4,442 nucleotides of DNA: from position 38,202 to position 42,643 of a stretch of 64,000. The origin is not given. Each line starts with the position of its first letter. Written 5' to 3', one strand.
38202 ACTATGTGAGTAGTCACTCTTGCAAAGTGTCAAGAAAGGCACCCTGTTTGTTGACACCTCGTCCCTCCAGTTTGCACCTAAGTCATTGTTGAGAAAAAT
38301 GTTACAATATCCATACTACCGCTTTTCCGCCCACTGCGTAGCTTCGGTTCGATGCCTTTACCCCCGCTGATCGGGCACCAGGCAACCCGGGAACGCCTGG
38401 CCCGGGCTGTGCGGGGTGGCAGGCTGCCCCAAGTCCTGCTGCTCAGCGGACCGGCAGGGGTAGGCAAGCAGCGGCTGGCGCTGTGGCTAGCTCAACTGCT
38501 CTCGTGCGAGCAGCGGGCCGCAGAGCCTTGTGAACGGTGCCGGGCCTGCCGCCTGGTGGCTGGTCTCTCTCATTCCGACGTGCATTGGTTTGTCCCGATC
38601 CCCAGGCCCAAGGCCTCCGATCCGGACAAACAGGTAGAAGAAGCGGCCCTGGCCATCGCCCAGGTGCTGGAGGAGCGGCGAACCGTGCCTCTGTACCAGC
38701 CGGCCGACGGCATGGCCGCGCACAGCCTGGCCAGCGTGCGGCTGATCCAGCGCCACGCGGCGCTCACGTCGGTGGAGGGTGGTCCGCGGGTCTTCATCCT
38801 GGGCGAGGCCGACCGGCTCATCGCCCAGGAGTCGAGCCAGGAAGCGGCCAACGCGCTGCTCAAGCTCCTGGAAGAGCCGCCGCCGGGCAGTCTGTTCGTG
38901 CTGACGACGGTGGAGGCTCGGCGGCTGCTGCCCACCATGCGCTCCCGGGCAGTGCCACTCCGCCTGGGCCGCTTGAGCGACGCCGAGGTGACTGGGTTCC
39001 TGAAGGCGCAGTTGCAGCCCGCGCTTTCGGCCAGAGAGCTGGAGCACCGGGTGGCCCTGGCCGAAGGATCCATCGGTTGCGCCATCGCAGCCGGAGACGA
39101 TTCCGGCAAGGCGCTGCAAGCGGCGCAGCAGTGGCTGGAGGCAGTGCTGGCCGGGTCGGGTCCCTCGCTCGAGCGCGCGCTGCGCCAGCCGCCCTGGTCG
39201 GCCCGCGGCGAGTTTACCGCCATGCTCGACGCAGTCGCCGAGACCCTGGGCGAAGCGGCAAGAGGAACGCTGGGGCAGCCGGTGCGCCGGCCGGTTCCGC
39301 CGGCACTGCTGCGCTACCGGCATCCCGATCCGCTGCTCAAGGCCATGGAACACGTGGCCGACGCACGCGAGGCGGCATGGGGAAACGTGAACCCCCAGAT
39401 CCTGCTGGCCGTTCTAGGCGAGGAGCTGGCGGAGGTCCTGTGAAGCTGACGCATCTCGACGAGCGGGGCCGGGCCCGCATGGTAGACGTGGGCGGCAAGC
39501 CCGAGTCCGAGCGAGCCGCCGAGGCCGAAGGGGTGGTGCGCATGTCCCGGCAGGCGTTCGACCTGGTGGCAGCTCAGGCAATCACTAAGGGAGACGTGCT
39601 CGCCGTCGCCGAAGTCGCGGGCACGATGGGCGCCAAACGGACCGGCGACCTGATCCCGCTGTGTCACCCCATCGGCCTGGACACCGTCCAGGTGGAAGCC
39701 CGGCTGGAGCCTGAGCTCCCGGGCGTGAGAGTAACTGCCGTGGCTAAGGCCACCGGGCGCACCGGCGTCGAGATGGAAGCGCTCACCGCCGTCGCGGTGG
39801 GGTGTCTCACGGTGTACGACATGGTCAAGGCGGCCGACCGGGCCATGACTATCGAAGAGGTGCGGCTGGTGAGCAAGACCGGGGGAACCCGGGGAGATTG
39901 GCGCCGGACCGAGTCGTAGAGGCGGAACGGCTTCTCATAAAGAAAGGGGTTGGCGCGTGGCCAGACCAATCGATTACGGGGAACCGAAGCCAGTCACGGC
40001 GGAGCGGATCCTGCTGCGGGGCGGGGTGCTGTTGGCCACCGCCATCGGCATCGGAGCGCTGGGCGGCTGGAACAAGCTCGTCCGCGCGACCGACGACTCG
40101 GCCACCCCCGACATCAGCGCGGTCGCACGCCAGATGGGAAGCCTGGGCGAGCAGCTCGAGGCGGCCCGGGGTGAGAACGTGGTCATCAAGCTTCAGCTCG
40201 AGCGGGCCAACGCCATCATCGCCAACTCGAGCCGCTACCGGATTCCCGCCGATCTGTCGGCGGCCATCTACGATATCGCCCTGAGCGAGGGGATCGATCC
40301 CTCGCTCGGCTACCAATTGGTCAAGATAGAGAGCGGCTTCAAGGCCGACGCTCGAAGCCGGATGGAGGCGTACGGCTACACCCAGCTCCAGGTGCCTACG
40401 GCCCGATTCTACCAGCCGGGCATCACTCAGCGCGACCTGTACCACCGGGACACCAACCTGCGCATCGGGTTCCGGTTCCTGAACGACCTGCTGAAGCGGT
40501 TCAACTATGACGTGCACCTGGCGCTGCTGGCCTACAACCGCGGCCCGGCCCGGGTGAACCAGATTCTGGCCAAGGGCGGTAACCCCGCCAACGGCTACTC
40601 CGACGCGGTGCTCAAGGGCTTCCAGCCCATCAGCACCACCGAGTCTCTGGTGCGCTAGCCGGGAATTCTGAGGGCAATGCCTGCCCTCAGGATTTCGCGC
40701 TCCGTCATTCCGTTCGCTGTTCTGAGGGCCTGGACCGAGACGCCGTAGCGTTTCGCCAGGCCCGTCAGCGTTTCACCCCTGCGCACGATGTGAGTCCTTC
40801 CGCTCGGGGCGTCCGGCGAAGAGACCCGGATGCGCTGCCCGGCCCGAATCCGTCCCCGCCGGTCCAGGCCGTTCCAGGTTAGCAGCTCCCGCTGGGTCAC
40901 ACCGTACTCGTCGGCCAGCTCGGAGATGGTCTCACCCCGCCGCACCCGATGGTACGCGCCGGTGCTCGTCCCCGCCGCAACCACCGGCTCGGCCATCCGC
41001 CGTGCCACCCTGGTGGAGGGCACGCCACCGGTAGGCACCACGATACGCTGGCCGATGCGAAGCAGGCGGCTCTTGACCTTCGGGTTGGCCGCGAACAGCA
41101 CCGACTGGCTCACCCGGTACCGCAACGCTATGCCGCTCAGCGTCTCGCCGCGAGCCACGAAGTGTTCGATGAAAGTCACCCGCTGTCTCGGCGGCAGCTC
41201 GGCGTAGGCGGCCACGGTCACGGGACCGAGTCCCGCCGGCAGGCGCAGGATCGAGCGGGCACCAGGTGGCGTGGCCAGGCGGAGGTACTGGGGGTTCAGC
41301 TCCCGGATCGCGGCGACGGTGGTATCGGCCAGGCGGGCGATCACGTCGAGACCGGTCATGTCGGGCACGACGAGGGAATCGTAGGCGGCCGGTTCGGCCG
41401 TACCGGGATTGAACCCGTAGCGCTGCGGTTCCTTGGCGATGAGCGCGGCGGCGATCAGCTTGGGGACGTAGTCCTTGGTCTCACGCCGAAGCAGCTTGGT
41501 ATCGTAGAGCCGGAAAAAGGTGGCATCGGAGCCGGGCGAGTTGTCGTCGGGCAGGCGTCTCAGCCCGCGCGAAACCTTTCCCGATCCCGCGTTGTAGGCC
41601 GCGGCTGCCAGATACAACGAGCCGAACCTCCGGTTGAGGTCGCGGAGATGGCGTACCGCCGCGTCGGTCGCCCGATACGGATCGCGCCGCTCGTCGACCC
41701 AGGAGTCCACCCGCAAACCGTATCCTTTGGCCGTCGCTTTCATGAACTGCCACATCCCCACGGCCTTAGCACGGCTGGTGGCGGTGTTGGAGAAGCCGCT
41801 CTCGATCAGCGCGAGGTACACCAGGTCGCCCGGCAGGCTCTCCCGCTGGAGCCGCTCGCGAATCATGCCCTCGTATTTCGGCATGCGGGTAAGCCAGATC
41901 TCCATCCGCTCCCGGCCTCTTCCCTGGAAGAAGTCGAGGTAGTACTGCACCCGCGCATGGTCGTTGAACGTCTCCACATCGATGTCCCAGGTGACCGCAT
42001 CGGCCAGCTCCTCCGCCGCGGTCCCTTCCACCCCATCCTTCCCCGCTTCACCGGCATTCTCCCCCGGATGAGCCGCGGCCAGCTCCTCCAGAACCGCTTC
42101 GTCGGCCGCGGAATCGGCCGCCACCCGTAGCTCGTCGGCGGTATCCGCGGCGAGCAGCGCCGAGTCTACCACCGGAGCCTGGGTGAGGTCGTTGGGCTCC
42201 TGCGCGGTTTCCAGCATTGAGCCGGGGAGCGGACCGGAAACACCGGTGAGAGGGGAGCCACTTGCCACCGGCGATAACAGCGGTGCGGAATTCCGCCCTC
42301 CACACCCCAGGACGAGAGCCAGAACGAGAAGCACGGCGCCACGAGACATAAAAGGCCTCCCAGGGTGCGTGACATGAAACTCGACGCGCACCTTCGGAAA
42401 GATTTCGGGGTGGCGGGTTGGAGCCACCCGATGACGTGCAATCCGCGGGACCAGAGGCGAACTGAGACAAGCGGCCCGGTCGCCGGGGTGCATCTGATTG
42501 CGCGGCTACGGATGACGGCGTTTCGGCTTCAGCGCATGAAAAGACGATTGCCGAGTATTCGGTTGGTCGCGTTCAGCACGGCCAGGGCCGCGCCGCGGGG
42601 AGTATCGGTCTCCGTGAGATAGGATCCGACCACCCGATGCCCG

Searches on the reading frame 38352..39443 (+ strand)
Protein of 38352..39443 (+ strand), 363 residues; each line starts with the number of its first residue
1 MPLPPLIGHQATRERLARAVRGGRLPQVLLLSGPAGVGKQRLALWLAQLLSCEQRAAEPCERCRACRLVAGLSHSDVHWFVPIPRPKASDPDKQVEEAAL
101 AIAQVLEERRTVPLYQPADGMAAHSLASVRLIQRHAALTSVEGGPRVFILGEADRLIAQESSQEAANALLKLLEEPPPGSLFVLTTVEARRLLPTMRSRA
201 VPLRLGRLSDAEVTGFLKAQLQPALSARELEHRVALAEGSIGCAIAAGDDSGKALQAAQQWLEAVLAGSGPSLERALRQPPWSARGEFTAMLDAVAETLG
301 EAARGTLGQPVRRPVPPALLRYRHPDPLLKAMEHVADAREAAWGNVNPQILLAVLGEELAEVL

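Call 7: search_protein_families(library=pfam, proteins=[window:38352-39443:+], max_evalue=0.001)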
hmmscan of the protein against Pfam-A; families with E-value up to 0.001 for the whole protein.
window:38352-39443:+ (363 aa): 4 families
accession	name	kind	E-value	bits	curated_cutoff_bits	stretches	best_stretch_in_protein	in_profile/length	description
PF13177.12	DNA_pol3_delta2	-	6.8e-36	124.1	27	1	9-206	2-158/161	DNA polymerase III, delta subunit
PF13191.12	AAA_16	-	7.9e-07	30.2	32.6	1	7-178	3-162/167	AAA ATPase domain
PF00004.35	AAA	-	9e-06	26.6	21.2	1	29-199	1-122/131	ATPase family associated with various cellular activities (AAA)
PF13401.12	AAA_22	-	0.0001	23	27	1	27-192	6-129/130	AAA domain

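Call 8: find_encoding_contigs(protein=window:38352-39443:+, flank=10000, max_places=10)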
Protein window:38352-39443:+ (363 aa): 2 contigs read that carry it; 1 place shown.
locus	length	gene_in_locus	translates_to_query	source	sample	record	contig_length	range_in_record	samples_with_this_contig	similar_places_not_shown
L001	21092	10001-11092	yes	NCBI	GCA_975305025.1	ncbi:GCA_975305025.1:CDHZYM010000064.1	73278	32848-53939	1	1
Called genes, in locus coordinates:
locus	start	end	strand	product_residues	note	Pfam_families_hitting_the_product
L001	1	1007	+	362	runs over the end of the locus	PF00072:Response_reg, PF01966:HD, PF13487:HD_5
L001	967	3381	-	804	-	PF01636:APH (faint), PF00069:Pkinase, PF03109:ABC1 (faint), PF07714:PK_Tyr_Ser-Thr, PF13428:TPR_14 (faint), PF13432:TPR_16 (faint), PF14559:TPR_19 (faint), PF00515:TPR_1 (faint), +3 more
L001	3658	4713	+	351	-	PF24981:Beta-prop_ATRN-LZTR1, PF24996:NANM (faint), PF13415:Beta-prop_FBX42 (weak), PF24681:Kelch_KLHDC2_KLHL20_DRC7, PF25210:Kelch_FKB95, PF13964:Beta-prop_Calicin (weak), PF01344:Kelch_1, PF07646:Kelch_2 (weak)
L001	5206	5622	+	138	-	-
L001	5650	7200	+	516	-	PF03796:DnaB_C (faint), PF05625:PAXNEB (faint), PF06745:ATPase, PF13481:AAA_25 (weak), PF23442:DUF7125 (faint), PF13481:AAA_25 (weak), PF06745:ATPase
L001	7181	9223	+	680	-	PF10114:PocR (weak), PF00989:PAS, PF08448:PAS_4, PF13188:PAS_8 (faint), PF13426:PAS_9, PF08447:PAS_3 (faint), PF02518:HATPase_c, PF00072:Response_reg, +1 more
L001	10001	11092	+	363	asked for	PF13177:DNA_pol3_delta2, PF13191:AAA_16 (weak), PF00004:AAA (faint)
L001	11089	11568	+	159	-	PF01967:MoaC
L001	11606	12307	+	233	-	PF01464:SLT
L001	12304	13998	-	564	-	PF01464:SLT, PF01476:LysM, PF23473:LysM3_LYK4_5 (faint), PF01476:LysM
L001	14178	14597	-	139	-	-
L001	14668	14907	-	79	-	-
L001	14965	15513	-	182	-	PF12804:NTP_transf_3 (weak), PF09837:DUF2064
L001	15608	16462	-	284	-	PF01063:Aminotran_4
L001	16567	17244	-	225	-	PF00230:MIP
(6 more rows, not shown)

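Call 12: find_related_loci(query=window:38352-39443:+, collection=genome_contigs, flank=10000)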
Query window:38352-39443:+ (363 aa) in genome_contigs; peptide patterns used: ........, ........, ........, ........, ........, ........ (x = any residue, [..] = any of these).
306 stretches matched a pattern; 54 encode a relative of the query (tblastn E <= 1e-3); 54 distinct loci.
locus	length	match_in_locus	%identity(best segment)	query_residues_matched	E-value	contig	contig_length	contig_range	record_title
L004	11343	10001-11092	81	1-363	0e+0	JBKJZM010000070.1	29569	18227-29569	MAG: Gemmatimonadales bacterium isolate swi_bin.243 S1Ck127_5655728_flag_0_multi_9.0791_len_29569, whole genome shotgun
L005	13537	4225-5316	82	1-363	0e+0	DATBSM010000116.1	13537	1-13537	MAG TPA_asm: Gemmatimonadales bacterium isolate SMAG_U4157 k141_749980, whole genome shotgun sequence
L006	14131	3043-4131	82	1-363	0e+0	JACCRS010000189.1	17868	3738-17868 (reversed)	MAG: Gemmatimonadales bacterium isolate MGR_bin28 SD2897-2912_k127_1262787, whole genome shotgun sequence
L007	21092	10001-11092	81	1-363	0e+0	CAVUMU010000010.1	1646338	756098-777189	MAG: uncultured Gemmatimonadales bacterium isolate MFD04212.bin.1.9 genome assembly, contig: contig_4405, whole genome s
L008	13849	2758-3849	81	1-363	0e+0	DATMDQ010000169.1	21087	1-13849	MAG TPA_asm: Gemmatimonadales bacterium isolate SMAG_U13412 k141_3028380, whole genome shotgun sequence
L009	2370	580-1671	81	1-363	0e+0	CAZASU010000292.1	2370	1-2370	MAG TPA_asm: uncultured Gemmatimonadaceae bacterium isolate SRP136066_co1_255 genome assembly, contig: NODE_101328_lengt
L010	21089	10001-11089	83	1-363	4e-176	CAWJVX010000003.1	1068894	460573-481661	MAG: uncultured Gemmatimonadales bacterium isolate MFD09206.bin.1.39 genome assembly, contig: contig_1971, whole genome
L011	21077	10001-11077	78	5-363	1e-174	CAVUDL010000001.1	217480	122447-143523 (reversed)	MAG: uncultured Gemmatimonadales bacterium isolate MFD02840.bin.1.159 genome assembly, contig: contig_10965, whole genom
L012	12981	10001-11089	75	1-363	3e-171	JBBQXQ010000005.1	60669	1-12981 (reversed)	MAG: Gemmatimonadales bacterium isolate Co_metawrap_2123 Cmw_2123_k141_29543690_length_60669_cov_10.9993, whole genome s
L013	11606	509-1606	73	1-363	1e-169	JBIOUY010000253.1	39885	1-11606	MAG: Gemmatimonadales bacterium isolate MAG122 k127_4219968, whole genome shotgun sequence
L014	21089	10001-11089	70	1-363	2e-164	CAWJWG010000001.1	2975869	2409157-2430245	MAG: uncultured Gemmatimonadales bacterium isolate MFD01275.bin.1.56 genome assembly, contig: contig_2047, whole genome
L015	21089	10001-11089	74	1-363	5e-163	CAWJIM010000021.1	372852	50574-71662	MAG: uncultured Gemmatimonadales bacterium isolate MFD05176.bin.2.210 genome assembly, contig: contig_39909, whole genom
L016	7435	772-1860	73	1-363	2e-161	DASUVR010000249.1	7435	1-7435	MAG TPA_asm: Gemmatimonadales bacterium isolate SMAG_U1820 k141_1213196, whole genome shotgun sequence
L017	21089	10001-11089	73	1-363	1e-159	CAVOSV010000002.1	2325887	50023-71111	MAG: uncultured Gemmatimonadales bacterium isolate MFD00392.bin.1.1 genome assembly, contig: contig_4921, whole genome s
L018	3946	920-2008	73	1-363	5e-164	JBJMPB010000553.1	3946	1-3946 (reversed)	MAG: Gemmatimonadales bacterium isolate 12C16O_0h_50_P10_coass_bin_6 k141_742720, whole genome shotgun sequence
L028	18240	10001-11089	74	1-363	7e-173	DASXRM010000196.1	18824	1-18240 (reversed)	MAG TPA_asm: Gemmatimonadales bacterium isolate SMAG_U4640 k141_2468876, whole genome shotgun sequence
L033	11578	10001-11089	65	1-363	5e-129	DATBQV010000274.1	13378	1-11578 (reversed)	MAG TPA_asm: Gemmatimonadales bacterium isolate SMAG_U4112 k141_156012, whole genome shotgun sequence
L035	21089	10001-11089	66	1-363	6e-125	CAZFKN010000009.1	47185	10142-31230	MAG TPA_asm: uncultured Gemmatimonadaceae bacterium isolate binchicken_co185_55 genome assembly, contig: NODE_975_length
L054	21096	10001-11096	81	1-363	1e-144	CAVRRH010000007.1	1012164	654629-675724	MAG: uncultured Gemmatimonadales bacterium isolate MFD04850.bin.2.341 genome assembly, contig: contig_3744, whole genome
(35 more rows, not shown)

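Call 23: search_protein_families(library=pfam, proteins=[L028:5184-7205:-, L028:7265-8785:-, L028:8659-9423:-, L028:8430-8831:-, L035:3678-5216:-, L035:5146-8541:-, L035:8334-9884:-, L008:84-689:+, L008:641-1417:-, L008:1754-2149:+], max_evalue=0.001)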
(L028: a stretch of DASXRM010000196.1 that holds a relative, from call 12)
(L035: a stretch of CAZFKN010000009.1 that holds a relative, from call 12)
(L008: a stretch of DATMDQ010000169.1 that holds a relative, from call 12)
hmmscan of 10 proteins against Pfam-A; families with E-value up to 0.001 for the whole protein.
L028:5184-7205:- (673 aa): 5 families
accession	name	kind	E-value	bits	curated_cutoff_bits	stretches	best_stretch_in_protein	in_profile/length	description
PF00072.30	Response_reg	-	3.3e-20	72.8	30.2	1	547-654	1-106/111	Response regulator receiver domain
PF02518.31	HATPase_c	-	2.8e-17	63.6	26.4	1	403-525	2-109/111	Histidine kinase-, DNA gyrase B-, and HSP90-like ATPase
PF08447.18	PAS_3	-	5.7e-17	62.2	25.6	1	193-273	6-88/89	PAS fold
PF08448.16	PAS_4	-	1.3e-07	32.3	23.1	1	194-282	23-110/110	PAS fold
PF00512.31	HisKA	-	4.9e-05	23.7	26.9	1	299-358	5-63/66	His Kinase A (phospho-acceptor) domain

L028:7265-8785:- (506 aa): 19 families
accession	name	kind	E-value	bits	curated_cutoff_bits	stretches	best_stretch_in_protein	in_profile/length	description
PF06745.19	ATPase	-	4.3e-73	245.9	26.6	2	20-244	2-229/231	KaiC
PF13481.12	AAA_25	-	6.1e-16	59.1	27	1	262-382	18-158/195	AAA domain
PF05625.17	PAXNEB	-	4.1e-09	36.4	28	1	16-81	16-82/366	PAXNEB protein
PF13401.12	AAA_22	-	5.6e-08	33.6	27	0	277-385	5-65/130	AAA domain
PF05729.18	NACHT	-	1.1e-07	32.3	26.7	1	280-416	3-133/167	NACHT domain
PF01695.23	IstB_IS21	-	1.1e-07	32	24.1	0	279-312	94-127/238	IstB-like ATP binding protein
PF09848.15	SLFN-g3_helicase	-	1.5e-07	31.4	24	1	37-81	1-47/354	Schlafen group 3, DNA/RNA helicase domain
PF03796.21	DnaB_C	-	1.6e-07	31.4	27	0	19-78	2-61/255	DnaB-like helicase C terminal domain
PF25199.1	nSTAND_NTPase5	-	1.7e-07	31.6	34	0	278-315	42-78/145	Novel STAND NTPase 5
PF13191.12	AAA_16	-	1.9e-07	32.2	32.6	0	275-306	20-53/167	AAA ATPase domain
PF20720.3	nSTAND3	-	1.9e-07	31.3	27.2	0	38-71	18-51/155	Novel STAND NTPase 3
PF00154.27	RecA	-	1.1e-06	28.8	27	1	258-376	32-139/262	recA bacterial DNA recombination protein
PF24883.2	NPHP3_N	-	2.3e-06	28.3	24.8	0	281-315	26-60/164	Nephrocystin 3, N-terminal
PF13604.12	AAA_30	-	1e-05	25.8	27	0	279-311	20-52/191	AAA domain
PF08423.17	Rad51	-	0.00017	21.4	22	0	257-301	6-50/244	Rad51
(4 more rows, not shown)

L028:8659-9423:- (254 aa): 0 families

L028:8430-8831:- (133 aa): 0 families

L035:3678-5216:- (512 aa): 1 family
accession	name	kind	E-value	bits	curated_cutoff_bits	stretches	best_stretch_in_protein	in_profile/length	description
PF02321.23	OEP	-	3e-58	197.1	22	2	317-499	5-187/187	Outer membrane efflux protein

L035:5146-8541:- (1131 aa): 2 families
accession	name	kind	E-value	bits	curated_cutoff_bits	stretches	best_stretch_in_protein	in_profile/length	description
PF00873.25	ACR_tran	-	0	1096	28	1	77-1100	3-1020/1021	AcrB/AcrD/AcrF family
PF03176.21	MMPL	-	1.5e-06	27.8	20.5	1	417-574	147-305/333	MMPL family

L035:8334-9884:- (516 aa): 3 families
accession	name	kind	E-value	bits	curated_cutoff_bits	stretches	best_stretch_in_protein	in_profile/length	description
PF16576.10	HlyD_D23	-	8.3e-10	38.7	30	0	165-206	99-140/214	Barrel-sandwich domain of CusB or HlyD membrane-fusion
PF13437.12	HlyD_3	-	1.6e-05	26.1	22.2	0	177-222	2-48/106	HlyD family secretion protein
PF13533.13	Biotin_lipoyl_2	-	0.00029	21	29.8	1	175-206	1-32/32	Biotin-lipoyl like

L008:84-689:+ (201 aa): 0 families

L008:641-1417:- (258 aa): 7 families
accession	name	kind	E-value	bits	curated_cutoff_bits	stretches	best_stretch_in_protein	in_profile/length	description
PF07719.23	TPR_2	-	1.1e-06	28.7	27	0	28-53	6-31/34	Tetratricopeptide repeat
PF13431.12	TPR_17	-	1.4e-06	28.6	24.4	0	194-225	2-33/34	Tetratricopeptide repeat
PF14559.12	TPR_19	-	1.5e-05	25.6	25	1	185-231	5-51/68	Tetratricopeptide repeat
PF13432.12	TPR_16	-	0.00014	22.6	32.7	0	28-62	2-36/65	Tetratricopeptide repeat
PF13428.12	TPR_14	-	0.00014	22.6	23.5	0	87-113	17-43/44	Tetratricopeptide repeat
PF13181.12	TPR_8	-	0.00064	20.1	25.7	0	209-232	5-28/34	Tetratricopeptide repeat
PF13424.12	TPR_12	-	0.00068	20.2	30.1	0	28-71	8-52/77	Tetratricopeptide repeat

L008:1754-2149:+ (131 aa): 0 families

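Call 36: find_homologous_proteins(query=window:38352-39443:+, max_evalue=1e-60)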
Query window:38352-39443:+ (363 aa): 2702 proteins with E <= 1e-60 among 8000 candidates; the best 120 are listed.
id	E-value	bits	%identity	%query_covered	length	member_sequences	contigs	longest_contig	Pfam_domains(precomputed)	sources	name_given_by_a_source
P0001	5.6e-228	774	100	100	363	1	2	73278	PF00004.36,PF13177.13,PF13191.13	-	-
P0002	9.0e-192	655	87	100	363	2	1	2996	PF13401.13,PF13177.13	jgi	jgi:DNA polymerase III subunit delta'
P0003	7.0e-190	649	85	100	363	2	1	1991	PF13177.13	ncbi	-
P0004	5.0e-189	646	84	100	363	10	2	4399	PF00004.36,PF13177.13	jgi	jgi:DNA polymerase-3 subunit delta'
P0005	5.6e-189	646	85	100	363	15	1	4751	PF13177.13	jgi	jgi:DNA polymerase III subunit delta'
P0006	6.0e-188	643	83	100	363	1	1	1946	PF00004.36,PF13177.13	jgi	jgi:DNA polymerase-3 subunit delta'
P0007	1.3e-187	642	83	100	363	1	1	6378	PF00004.36,PF13177.13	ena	-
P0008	1.4e-187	641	84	100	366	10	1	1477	PF00004.36,PF13177.13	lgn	-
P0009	5.1e-186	636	83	100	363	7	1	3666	PF13177.13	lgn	-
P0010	8.3e-186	636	84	100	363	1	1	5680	PF13177.13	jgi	jgi:DNA polymerase-3 subunit delta'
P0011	2.5e-185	634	83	100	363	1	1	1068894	PF00004.36,PF13401.13,PF13177.13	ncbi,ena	-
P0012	8.2e-185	632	83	100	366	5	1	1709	PF00004.36,PF13401.13,PF13177.13,PF13191.13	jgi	-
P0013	1.3e-184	632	82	100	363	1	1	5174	PF00004.36,PF13401.13,PF13177.13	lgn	-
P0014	1.3e-184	632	83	100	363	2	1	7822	PF13177.13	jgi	jgi:DNA polymerase-3 subunit delta'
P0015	3.6e-184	630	84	100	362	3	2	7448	PF13177.13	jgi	jgi:DNA polymerase-3 subunit delta'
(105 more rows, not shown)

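Call 37: find_encoding_contigs(protein=P0002, flank=10000, max_places=3)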
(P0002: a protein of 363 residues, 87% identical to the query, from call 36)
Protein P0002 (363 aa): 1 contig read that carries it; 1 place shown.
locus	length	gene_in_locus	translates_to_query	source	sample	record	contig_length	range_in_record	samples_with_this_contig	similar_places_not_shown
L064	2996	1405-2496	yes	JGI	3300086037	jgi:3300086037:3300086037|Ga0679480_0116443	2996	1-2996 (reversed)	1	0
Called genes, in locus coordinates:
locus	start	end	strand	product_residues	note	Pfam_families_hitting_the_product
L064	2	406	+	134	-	?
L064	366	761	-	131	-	-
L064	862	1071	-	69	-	-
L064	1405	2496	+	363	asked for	PF13177:DNA_pol3_delta2, PF13401:AAA_22 (faint)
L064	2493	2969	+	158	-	PF01967:MoaC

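Call 38: find_encoding_contigs(protein=P0005, flank=10000, max_places=3)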
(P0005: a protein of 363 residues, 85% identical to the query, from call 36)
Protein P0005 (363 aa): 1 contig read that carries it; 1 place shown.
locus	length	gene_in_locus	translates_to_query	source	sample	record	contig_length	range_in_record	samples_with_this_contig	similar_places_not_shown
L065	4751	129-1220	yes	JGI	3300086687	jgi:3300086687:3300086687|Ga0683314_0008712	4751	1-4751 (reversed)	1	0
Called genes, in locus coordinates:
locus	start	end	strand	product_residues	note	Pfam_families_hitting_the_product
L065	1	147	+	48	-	?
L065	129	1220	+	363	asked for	PF13177:DNA_pol3_delta2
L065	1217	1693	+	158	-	PF01967:MoaC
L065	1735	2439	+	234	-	PF01464:SLT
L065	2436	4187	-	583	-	PF01464:SLT, PF01476:LysM, PF04545:Sigma70_r4 (faint), PF13384:HTH_23 (faint), PF23473:LysM3_LYK4_5 (faint), PF01476:LysM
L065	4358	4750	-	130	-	?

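Call 39: find_encoding_contigs(protein=P0004, flank=10000, max_places=3)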
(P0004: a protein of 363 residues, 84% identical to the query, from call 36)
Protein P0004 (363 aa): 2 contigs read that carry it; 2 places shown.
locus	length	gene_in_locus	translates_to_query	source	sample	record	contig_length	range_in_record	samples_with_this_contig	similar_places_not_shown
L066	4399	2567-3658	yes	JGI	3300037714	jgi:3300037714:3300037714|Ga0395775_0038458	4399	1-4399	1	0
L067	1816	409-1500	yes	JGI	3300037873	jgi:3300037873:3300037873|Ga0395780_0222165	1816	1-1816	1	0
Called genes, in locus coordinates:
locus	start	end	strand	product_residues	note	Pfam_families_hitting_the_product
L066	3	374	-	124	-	?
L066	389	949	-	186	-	PF13302:Acetyltransf_3, PF00583:Acetyltransf_1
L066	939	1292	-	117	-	-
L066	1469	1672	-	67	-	-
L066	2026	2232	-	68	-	-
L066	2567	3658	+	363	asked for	PF13177:DNA_pol3_delta2, PF00004:AAA (faint)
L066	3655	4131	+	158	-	PF01967:MoaC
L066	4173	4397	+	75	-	?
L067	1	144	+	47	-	?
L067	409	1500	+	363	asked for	PF13177:DNA_pol3_delta2, PF00004:AAA (faint)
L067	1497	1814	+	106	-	?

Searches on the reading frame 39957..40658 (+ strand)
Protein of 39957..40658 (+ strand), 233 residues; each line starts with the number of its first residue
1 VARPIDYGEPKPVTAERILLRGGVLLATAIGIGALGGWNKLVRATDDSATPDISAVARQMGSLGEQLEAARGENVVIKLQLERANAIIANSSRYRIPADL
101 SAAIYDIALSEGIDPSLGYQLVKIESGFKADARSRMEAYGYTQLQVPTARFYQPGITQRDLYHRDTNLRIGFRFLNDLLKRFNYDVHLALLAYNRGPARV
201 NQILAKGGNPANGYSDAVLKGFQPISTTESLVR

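Call 7: search_protein_families(library=pfam, proteins=[window:39957-40658:+], max_evalue=0.001)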
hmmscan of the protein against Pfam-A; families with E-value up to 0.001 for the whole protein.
window:39957-40658:+ (233 aa): 1 family
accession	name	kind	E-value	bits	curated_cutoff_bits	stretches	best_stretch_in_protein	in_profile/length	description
PF01464.25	SLT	-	2.6e-16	59.7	21.3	1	108-206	7-107/117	Transglycosylase SLT domain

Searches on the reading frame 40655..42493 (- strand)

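Call 7: search_protein_families(library=pfam, proteins=[window:40655-42493:-], max_evalue=0.001)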
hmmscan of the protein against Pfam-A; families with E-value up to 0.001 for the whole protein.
window:40655-42493:- (612 aa): 3 families
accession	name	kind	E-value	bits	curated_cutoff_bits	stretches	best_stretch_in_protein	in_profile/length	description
PF01476.26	LysM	-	1.2e-35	121.6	20.9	3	515-557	1-42/43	LysM domain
PF01464.25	SLT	-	2e-26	92.3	21.3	1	215-312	8-106/117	Transglycosylase SLT domain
PF23473.1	LysM3_LYK4_5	-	5.9e-09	36.3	29.3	0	567-601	4-38/48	LYK4/5 LysM3 domain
